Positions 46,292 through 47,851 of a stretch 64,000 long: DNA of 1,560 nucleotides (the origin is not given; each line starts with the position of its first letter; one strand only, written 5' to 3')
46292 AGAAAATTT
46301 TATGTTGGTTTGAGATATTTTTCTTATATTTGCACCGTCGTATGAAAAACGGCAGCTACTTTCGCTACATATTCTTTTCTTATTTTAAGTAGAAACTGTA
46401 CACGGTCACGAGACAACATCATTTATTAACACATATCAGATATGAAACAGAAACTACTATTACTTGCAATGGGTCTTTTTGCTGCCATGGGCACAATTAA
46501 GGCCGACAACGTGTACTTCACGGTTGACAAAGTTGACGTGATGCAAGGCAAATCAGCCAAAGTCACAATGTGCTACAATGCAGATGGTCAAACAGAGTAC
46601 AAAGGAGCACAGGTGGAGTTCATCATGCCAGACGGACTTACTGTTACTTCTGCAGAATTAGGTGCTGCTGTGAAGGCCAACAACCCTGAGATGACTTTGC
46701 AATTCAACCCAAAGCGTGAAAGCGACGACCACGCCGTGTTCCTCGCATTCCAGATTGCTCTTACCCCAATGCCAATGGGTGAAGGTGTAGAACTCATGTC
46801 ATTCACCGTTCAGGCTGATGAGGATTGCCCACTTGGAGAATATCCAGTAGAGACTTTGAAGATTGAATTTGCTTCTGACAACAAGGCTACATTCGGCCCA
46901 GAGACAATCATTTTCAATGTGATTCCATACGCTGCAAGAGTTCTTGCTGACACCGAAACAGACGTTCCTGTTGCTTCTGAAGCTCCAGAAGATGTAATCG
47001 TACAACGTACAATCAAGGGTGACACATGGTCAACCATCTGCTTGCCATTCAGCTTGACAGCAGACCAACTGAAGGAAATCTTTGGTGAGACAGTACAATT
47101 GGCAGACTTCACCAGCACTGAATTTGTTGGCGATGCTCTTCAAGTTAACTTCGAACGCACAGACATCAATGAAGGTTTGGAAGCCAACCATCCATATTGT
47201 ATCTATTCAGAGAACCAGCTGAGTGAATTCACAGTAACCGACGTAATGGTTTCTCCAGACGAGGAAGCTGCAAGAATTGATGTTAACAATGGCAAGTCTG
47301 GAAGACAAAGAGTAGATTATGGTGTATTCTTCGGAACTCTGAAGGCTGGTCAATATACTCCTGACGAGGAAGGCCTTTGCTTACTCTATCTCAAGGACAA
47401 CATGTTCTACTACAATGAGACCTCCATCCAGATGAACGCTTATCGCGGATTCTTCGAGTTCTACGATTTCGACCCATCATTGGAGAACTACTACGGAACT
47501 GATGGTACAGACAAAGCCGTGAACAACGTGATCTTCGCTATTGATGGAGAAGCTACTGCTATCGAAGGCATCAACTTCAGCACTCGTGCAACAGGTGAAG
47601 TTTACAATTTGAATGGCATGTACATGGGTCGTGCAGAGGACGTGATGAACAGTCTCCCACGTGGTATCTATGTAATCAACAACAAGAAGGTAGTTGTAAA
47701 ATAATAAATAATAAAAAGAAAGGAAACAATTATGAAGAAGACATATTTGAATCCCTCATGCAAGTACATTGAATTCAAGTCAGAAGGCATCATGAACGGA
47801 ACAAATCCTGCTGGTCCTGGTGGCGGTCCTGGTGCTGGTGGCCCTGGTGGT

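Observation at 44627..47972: Two tandem self-contained cassettes: secreted cohesin-like protein plus a 60-66 aa YxxP peptide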

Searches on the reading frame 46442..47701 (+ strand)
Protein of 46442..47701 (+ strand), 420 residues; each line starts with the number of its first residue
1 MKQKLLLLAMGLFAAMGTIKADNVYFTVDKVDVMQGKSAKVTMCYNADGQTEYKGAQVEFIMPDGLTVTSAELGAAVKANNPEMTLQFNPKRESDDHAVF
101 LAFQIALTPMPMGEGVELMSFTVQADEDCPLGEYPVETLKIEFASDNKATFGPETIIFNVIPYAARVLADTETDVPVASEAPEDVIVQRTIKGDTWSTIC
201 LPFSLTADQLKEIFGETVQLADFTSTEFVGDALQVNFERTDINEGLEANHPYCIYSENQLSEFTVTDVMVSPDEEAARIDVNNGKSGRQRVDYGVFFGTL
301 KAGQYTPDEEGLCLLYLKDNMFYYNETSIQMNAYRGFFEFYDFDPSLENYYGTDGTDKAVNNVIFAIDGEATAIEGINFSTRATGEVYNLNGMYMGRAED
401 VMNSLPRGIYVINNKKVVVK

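Call 7: search_protein_families(library=pfam, proteins=[window:46442-47701:+], max_evalue=1)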
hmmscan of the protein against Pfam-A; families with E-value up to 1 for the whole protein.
window:46442-47701:+ (420 aa): 1 family
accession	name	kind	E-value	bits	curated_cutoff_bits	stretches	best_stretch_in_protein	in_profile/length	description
PF06187.17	DUF993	-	0.0041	16.6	24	1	343-380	190-227/382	Protein of unknown function (DUF993)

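Call 8: search_protein_families(library=ncbifam, proteins=[window:46442-47701:+], max_evalue=1)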
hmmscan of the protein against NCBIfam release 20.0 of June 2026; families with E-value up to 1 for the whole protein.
window:46442-47701:+ (420 aa): 0 families

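Call 12: find_homologous_proteins(query=window:46442-47701:+, max_evalue=0.00001)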
Query window:46442-47701:+ (420 aa): 207 proteins with E <= 0.00001 among 4889 candidates; the best 120 are listed.
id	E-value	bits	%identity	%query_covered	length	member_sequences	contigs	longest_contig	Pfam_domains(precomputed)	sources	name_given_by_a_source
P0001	1.0e-273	925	98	100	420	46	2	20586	-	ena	-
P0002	1.8e-232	789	84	100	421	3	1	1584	-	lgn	-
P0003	1.4e-200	684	98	74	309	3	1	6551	-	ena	-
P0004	2.6e-187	641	71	100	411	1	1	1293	-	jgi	jgi:hypothetical protein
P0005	4.8e-183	627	71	100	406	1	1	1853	-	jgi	jgi:hypothetical protein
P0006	2.4e-179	614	67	100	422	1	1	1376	-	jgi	jgi:hypothetical protein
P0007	2.6e-162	558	65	100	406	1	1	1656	-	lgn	-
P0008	3.9e-155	535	64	100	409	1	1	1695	-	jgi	jgi:hypothetical protein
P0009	4.7e-151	521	62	100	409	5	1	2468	-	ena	-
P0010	3.0e-150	519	58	100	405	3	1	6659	-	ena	-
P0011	1.9e-144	499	58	100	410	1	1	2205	-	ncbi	-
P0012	8.9e-143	494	58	100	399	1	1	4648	-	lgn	-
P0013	2.4e-120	420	54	95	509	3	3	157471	PF00404.25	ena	-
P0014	1.2e-119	418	51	100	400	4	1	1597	-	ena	-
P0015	3.6e-118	413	51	100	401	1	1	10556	-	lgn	-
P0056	8.4e-41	158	32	100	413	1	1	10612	PF00963.25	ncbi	-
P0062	2.8e-39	153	30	97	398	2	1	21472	PF00963.25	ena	-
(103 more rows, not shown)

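Call 14: find_related_loci(query=A1, collection=genome_contigs, flank=4000)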
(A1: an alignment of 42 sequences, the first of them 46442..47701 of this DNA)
Query A1 (420 aa) in genome_contigs; peptide patterns used: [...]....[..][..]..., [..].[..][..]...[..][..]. (x = any residue, [..] = any of these).
600 stretches matched a pattern (row limit reached: there are more); 117 encode a relative of the query (tblastn E <= 1e-3); the best 80 are kept; 80 distinct loci.
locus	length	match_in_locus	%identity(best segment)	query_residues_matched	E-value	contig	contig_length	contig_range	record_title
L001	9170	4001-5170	41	18-411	3e-92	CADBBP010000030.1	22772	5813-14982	MAG: uncultured Prevotellaceae bacterium isolate RUG13814 genome assembly, contig: RUG13814_asm_30, whole genome shotgun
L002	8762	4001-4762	41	154-420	5e-50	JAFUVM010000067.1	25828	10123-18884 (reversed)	MAG: Bacteroidaceae bacterium isolate RGIG4863 Roe_deer_Rumen-1__c9999, whole genome shotgun sequence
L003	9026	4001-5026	33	62-418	1e-46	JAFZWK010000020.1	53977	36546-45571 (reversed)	MAG: Bacteroidaceae bacterium isolate RGIG8159 Water_buffalos_Rumen-3__c483986, whole genome shotgun sequence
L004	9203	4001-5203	30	1-416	5e-45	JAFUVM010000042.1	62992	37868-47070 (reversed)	MAG: Bacteroidaceae bacterium isolate RGIG4863 Roe_deer_Rumen-1__c7025, whole genome shotgun sequence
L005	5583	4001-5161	32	1-420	1e-44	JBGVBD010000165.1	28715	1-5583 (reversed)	MAG: Prevotella sp. isolate ruminal_MAG_415 ruminal_MAG_415_contig_0166, whole genome shotgun sequence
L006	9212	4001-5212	32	1-418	9e-44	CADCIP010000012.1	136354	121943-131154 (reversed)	MAG: uncultured Bacteroidales bacterium isolate RUG14681 genome assembly, contig: RUG14681_asm_12, whole genome shotgun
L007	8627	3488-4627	31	26-418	2e-43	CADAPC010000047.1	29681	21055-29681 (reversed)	MAG: uncultured Bacteroidales bacterium isolate RUG13499 genome assembly, contig: RUG13499_asm_47, whole genome shotgun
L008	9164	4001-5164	30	3-420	6e-41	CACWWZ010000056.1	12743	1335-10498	MAG: uncultured Prevotellaceae bacterium isolate RUG10994 genome assembly, contig: RUG10994_asm_56, whole genome shotgun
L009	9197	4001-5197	29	1-415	4e-40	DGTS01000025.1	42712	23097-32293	MAG TPA_asm: Prevotella sp. UBA4330 UBA4330_contig_448, whole genome shotgun sequence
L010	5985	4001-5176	30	1-420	8e-40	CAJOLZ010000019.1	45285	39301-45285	uncultured Bacteroidaceae bacterium isolate Reindeer_1_mag_97 genome assembly, contig: scaffold_761, whole genome shotgu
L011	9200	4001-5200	31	3-419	3e-52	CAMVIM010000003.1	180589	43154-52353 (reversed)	MAG TPA_asm: uncultured Prevotellaceae bacterium isolate SRR8387717_bin.84_metaWRAP_v1.3_MAG genome assembly, contig: ER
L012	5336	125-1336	32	1-420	3e-37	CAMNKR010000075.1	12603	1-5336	MAG: uncultured Prevotella sp. isolate SRR873598_bin.92_metaWRAP_v1.3_MAG genome assembly, contig: NODE.10755_length_126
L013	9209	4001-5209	29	1-420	1e-36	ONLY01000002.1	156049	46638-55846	uncultured Prevotellaceae bacterium isolate RUG418 genome assembly, contig: scaffold_36, whole genome shotgun sequence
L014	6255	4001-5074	29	55-420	2e-36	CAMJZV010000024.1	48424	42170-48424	MAG: uncultured Prevotellaceae bacterium isolate SRR12081300_bin.105_metaWRAP_v1.3_MAG genome assembly, contig: ERZ12289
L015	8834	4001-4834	32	123-418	4e-35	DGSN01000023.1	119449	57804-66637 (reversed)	MAG TPA_asm: Prevotellaceae bacterium UBA4361 UBA4361_contig_1051, whole genome shotgun sequence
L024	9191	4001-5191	28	1-418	1e-34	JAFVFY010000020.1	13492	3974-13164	MAG: Prevotella sp. isolate RGIG5135 Sheep_Abomasum-1__c192, whole genome shotgun sequence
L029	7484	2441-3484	28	54-420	3e-28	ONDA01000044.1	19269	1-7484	uncultured Prevotellaceae bacterium isolate RUG200 genome assembly, contig: scaffold_2401, whole genome shotgun sequence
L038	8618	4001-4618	26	170-420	9e-14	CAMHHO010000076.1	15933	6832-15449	MAG: uncultured Prevotellaceae bacterium isolate SRR11784281_bin.70_metaWRAP_v1.3_MAG genome assembly, contig: ERZ122033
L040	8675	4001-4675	27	161-420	1e-12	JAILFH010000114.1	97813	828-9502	MAG: Prevotella sp. isolate RUI067 k141_5477360_flag=0_multi=39.9920_len=97813, whole genome shotgun sequence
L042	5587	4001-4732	25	183-420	4e-12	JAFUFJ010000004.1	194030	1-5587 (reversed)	MAG: Prevotella sp. isolate RGIG4444 Roe_deer_Omasum-4__c1251, whole genome shotgun sequence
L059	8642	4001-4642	24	189-419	1e-8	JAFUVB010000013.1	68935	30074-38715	MAG: Prevotella sp. isolate RGIG4852 Roe_deer_Rumen-1__c1938, whole genome shotgun sequence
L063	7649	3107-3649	29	196-413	5e-8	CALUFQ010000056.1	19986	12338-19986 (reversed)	MAG: uncultured Paraprevotella sp. isolate BRZ_EQ__bin131 genome assembly, contig: BRZ_EQ__NODE_4245_length_19986_cov_9.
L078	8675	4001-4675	25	196-420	8e-6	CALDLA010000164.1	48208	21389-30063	MAG TPA_asm: uncultured Prevotellaceae bacterium isolate ERR833046_bin.35_CONCOCT_v1.1_MAG genome assembly, contig: ERZ8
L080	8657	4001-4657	27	196-420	9e-6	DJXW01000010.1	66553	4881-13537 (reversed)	MAG TPA_asm: Prevotella sp. UBA6994 UBA6994_contig_43, whole genome shotgun sequence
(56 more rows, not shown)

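Call 33: predict_structure(alignment_id=A1)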
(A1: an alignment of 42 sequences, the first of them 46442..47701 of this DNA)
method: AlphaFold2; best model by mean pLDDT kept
length: 420 residues; sequences in the alignment: 42
mean_pLDDT: 84.8   pTM: 0.65
mean pLDDT of the five models: 84.8, 84.8, 84.7, 84.6, 83.9
residues with pLDDT >= 90: 217; 70-90: 148; 50-70: 30; < 50: 25
segments of 3 or more residues with pLDDT < 50: 12-21, 356-358, 373-382
pLDDT, mean of each block of 10 residues (from residue 1): 52 43 72 89 87 90 93 92 90 89 85 91 93 93 86 89 92 93 92 94 98 97 91 91 97 96 95 93 87 94 91 86 87 96 71 51 84 42 66 80 85 77
secondary structure, 60 per line:
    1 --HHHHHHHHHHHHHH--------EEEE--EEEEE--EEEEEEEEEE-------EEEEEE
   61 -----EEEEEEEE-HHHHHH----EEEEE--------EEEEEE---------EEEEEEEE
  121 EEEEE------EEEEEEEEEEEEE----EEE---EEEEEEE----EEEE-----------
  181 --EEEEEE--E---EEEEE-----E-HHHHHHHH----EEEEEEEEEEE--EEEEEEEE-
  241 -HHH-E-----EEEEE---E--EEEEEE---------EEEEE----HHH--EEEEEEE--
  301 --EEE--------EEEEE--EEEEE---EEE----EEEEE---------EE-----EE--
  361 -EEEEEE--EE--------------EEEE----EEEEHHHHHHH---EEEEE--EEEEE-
elements in order: H3-16 E25-28 E31-35 E38-47 E55-60 E66-73 H75-80 E85-89 E98-103 E113-125 E132-144 E149-151 E155-161 E166-169 E183-188 E195-199 H207-214 E219-229 E232-239 E252-256 E263-268 E278-282 E292-298 E303-305 E314-318 E321-325 E329-331 E336-340 E362-367 E386-389 E394-397 H398-404 E408-412 E415-419

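Call 35: fold_search(model_id=the predicted structure, library=pdb)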
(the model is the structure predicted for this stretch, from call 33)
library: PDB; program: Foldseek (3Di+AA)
matches with E <= 10: 1993; with E <= 0.001: 131
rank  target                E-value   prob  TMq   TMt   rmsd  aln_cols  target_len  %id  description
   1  4ums                  1.8e-07  1.00  0.28  0.67   4.0       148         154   14  The crystal structure of the seventh ScaB type I cohesin from Pseudobacteroides cellulosolvens (released 2015-05-06)
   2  5lxv_A                1.1e-06  1.00  0.27  0.59   4.7       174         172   12  Crystal structure of Ruminococcus flavefaciens scaffoldin C cohesin in complex with a dockerin from an uncharacterized (released 2016-10-19)
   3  5n5p_A                1.5e-06  1.00  0.27  0.75   2.9       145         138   16  Crystal structure of Ruminococcus flavefaciens' type III complex containing the fifth cohesin from scaffoldin B and th (released 2018-02-28)
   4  2w1n                  1.5e-06  1.00  0.28  0.48  17.4       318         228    8  cohesin and fibronectin type-III double module construct from the Clostridium perfringens glycoside hydrolase GH84C (released 2009-02-03)
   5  8xen_A                1.5e-06  1.00  0.24  0.12  19.5       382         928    9  Cryo-EM structure of integrin ITGAV/ITGB3 complex, conformation 4 (released 2024-12-18)
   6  5lxv_C                1.5e-06  1.00  0.27  0.59   4.6       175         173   11  Crystal structure of Ruminococcus flavefaciens scaffoldin C cohesin in complex with a dockerin from an uncharacterized (released 2016-10-19)
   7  4dh2_C                1.6e-06  1.00  0.25  0.58   5.1       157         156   15  Crystal structure of Coh-OlpC(Cthe_0452)-Doc435(Cthe_0435) complex: A novel type I Cohesin-Dockerin complex from Clost (released 2012-11-28)
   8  4hss_B                2.2e-06  1.00  0.22  0.23  17.1       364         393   11  Structure of the Full-Length Major Pilin SpaD from Corynebacterium diphtheriae (released 2013-11-13)
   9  5nrm_A                2.7e-06  1.00  0.28  0.73   3.2       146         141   16  Crystal structure of the sixth cohesin from Acetivibrio cellulolyticus' scaffoldin B in complex with Cel5 dockerin S51 (released 2018-01-31)
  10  5nrk_A                3.0e-06  1.00  0.28  0.73   3.4       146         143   15  Crystal structure of the sixth cohesin from Acetivibrio cellulolyticus' scaffoldin B in complex with Cel5 dockerin S15 (released 2018-01-31)
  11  4hss_A                3.1e-06  1.00  0.23  0.23  18.1       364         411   10  Structure of the Full-Length Major Pilin SpaD from Corynebacterium diphtheriae (released 2013-11-13)
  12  6kgc_A                3.7e-06  1.00  0.27  0.72   3.7       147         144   12  Crystal structure of CaDoc0917(R49D)-CaCohA2 complex at pH 5.4 (released 2020-07-08)
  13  3kcp_A                3.7e-06  1.00  0.28  0.37  12.6       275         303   13  Crystal structure of interacting Clostridium thermocellum multimodular components (released 2010-02-09)
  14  3ul4_A                3.9e-06  1.00  0.29  0.77   2.8       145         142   13  Crystal structure of Coh-OlpA(Cthe_3080)-Doc918(Cthe_0918) complex: A novel type I Cohesin-Dockerin complex from Clost (released 2012-11-28)
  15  5n5p_C                3.9e-06  1.00  0.26  0.70   3.5       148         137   16  Crystal structure of Ruminococcus flavefaciens' type III complex containing the fifth cohesin from scaffoldin B and th (released 2018-02-28)
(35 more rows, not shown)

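Call 37: search_protein_families(library=pfam, proteins=[L029:1145-3484:+, L038:1832-4618:+, L059:1430-4645:+, L078:1361-4675:+, L042:2060-4732:+, L063:1595-3670:+, L080:3077-4657:+, L014:1019-5074:+, L040:584-4675:+], max_evalue=0.01)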
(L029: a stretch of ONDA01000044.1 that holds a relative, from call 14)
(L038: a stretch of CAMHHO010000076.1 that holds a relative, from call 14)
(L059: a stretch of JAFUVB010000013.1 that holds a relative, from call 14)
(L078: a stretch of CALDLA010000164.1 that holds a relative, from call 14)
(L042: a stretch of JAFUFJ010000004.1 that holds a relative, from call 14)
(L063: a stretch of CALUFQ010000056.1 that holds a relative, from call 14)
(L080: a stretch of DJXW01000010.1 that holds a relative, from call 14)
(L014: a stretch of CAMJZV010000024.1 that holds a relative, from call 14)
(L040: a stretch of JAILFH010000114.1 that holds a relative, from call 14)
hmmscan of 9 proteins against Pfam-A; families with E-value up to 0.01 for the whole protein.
L029:1145-3484:+ (780 aa): 2 families
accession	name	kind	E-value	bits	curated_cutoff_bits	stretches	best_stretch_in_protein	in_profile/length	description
PF13306.12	LRR_5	-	4.4e-11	43.2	27.7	1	69-110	22-62/127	BspA type Leucine rich repeat region (6 copies)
PF00404.24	Dockerin_1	-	3.1e-07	30.9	22.9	1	321-375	1-56/57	Dockerin type I domain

L038:1832-4618:+ (929 aa): 2 families
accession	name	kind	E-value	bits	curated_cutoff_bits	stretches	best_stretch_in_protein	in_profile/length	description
PF16405.10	DUF5013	-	2.7e-09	37.8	28.5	1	254-390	7-145/149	Domain of unknown function (DUF5013)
PF22058.2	X25_BaPul_like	-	0.00048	20.6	27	0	598-617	34-53/87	Pullulanase X25 domain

L059:1430-4645:+ (1072 aa): 0 families

L078:1361-4675:+ (1105 aa): 3 families
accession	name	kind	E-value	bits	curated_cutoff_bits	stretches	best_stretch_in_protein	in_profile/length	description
PF01640.23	Peptidase_C10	-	5.5e-56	190.3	26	1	152-367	1-194/194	Peptidase C10 family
PF13734.11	Inhibitor_I69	-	2.9e-22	79.4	25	1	19-117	1-98/98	Spi protease inhibitor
PF13529.12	Peptidase_C39_2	-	0.0022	19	24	0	174-236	11-71/143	Peptidase_C39 like family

L042:2060-4732:+ (891 aa): 0 families

L063:1595-3670:+ (692 aa): 1 family
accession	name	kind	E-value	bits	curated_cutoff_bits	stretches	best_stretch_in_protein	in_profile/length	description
PF13944.12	Calycin_like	-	1e-14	55.3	30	1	361-474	4-121/124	Calycin-like beta-barrel domain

L080:3077-4657:+ (527 aa): 0 families

L014:1019-5074:+ (1352 aa): 3 families
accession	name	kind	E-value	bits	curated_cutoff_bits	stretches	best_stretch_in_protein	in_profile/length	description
PF13306.12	LRR_5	-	7.1e-90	297.9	27.7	3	620-740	5-123/127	BspA type Leucine rich repeat region (6 copies)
PF13855.12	LRR_8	-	1.1e-06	28.7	27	0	636-679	12-56/61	Leucine rich repeat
PF00404.24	Dockerin_1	-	0.00015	22.3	22.9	1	883-936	1-54/57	Dockerin type I domain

L040:584-4675:+ (1364 aa): 2 families
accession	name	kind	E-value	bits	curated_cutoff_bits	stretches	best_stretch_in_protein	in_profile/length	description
PF16405.10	DUF5013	-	1.2e-10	42.2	28.5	1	730-814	59-149/149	Domain of unknown function (DUF5013)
PF02368.24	Big_2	-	2.8e-09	37.2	22.8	1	232-305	2-76/79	Bacterial Ig-like domain (group 2)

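Call 43: find_encoding_contigs(protein=P0001, flank=4000, max_places=4)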
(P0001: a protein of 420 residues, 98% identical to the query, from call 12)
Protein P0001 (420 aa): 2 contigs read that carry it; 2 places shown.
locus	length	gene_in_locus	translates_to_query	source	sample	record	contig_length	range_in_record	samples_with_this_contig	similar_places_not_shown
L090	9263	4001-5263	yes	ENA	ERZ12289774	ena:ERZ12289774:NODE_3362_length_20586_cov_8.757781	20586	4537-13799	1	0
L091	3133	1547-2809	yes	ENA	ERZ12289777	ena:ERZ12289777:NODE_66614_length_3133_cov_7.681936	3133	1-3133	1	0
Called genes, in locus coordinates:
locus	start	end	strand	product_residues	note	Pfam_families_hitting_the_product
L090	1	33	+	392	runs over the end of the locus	PF00155:Aminotran_1_2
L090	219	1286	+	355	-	PF00793:DAHP_synth_1, PF01817:CM_2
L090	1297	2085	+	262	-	PF02153:PDH_N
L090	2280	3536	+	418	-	-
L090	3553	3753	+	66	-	-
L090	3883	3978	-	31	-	-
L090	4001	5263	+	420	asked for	-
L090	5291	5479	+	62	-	-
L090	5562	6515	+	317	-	PF19580:Exo_endo_phos_3, PF03372:Exo_endo_phos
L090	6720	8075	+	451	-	PF02881:SRP54_N, PF00448:SRP54, PF06414:Zeta_toxin, PF13401:AAA_22 (weak), PF02978:SRP_SPB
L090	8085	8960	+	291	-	PF00763:THF_DHG_CYH, PF02882:THF_DHG_CYH_C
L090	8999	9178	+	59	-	PF00515:TPR_1, PF07719:TPR_2, PF13414:TPR_11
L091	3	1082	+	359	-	?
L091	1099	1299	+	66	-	-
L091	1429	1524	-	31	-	-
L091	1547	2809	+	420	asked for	-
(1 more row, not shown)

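Call 44: find_encoding_contigs(protein=P0010, flank=4000, max_places=3)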
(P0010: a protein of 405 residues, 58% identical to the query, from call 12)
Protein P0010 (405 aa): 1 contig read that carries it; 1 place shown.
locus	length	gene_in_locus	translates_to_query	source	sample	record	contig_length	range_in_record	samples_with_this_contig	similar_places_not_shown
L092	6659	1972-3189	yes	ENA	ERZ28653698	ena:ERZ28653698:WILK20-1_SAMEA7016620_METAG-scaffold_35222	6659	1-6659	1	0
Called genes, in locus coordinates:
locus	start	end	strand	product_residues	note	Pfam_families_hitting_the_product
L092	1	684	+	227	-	?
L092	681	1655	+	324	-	PF08843:AbiEii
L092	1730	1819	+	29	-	-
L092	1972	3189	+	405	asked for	-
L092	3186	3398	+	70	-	-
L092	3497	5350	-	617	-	PF17389:Bac_rhamnosid6H, PF17390:Bac_rhamnosid_C, PF13088:BNR_2, PF13859:BNR_3 (weak)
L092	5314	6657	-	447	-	?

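Call 58: search_protein_families(library=ncbifam, proteins=[L001:4808-5197:+, L005:4772-5161:+, L010:4787-5176:+, L024:4805-5194:+, L029:3095-3484:+, L038:4229-4618:+, L059:4256-4645:+, L078:4286-4675:+, L063:3281-3670:+], max_evalue=10)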
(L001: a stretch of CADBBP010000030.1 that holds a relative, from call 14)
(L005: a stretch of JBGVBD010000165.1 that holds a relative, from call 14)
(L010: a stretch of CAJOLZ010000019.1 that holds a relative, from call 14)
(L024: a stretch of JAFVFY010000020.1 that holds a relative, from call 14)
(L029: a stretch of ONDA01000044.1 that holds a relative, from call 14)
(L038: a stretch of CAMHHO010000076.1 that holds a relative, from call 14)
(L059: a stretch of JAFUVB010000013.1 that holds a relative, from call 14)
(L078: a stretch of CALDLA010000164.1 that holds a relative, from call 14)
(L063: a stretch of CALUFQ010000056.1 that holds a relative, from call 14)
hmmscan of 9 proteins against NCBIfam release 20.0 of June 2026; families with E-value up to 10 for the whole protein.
L001:4808-5197:+ (130 aa): 0 families

L005:4772-5161:+ (130 aa): 0 families

L010:4787-5176:+ (130 aa): 0 families

L024:4805-5194:+ (130 aa): 2 families
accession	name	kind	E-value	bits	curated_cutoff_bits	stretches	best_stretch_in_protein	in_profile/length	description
NF006624.1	PRK09192.1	subfamily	0.041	12.2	600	1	77-127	414-466/567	fatty acyl-AMP ligase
NF003408.0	PRK04778.1-2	equivalog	0.088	11.4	1122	1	50-90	169-209/571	septation ring formation regulator EzrA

L029:3095-3484:+ (130 aa): 0 families

L038:4229-4618:+ (130 aa): 0 families

L059:4256-4645:+ (130 aa): 1 family
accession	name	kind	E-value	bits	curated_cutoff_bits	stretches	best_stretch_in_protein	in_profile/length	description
TIGR04183.1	Por_Secre_tail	domain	0.054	13.5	23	1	97-123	24-57/72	T9SS type A sorting domain-containing protein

L078:4286-4675:+ (130 aa): 1 family
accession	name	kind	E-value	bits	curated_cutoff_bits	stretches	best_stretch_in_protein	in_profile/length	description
NF011963.0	PRK15434.1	subfamily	0.14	11.8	146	1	107-127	32-52/159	GDP-mannose mannosyl hydrolase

L063:3281-3670:+ (130 aa): 0 families
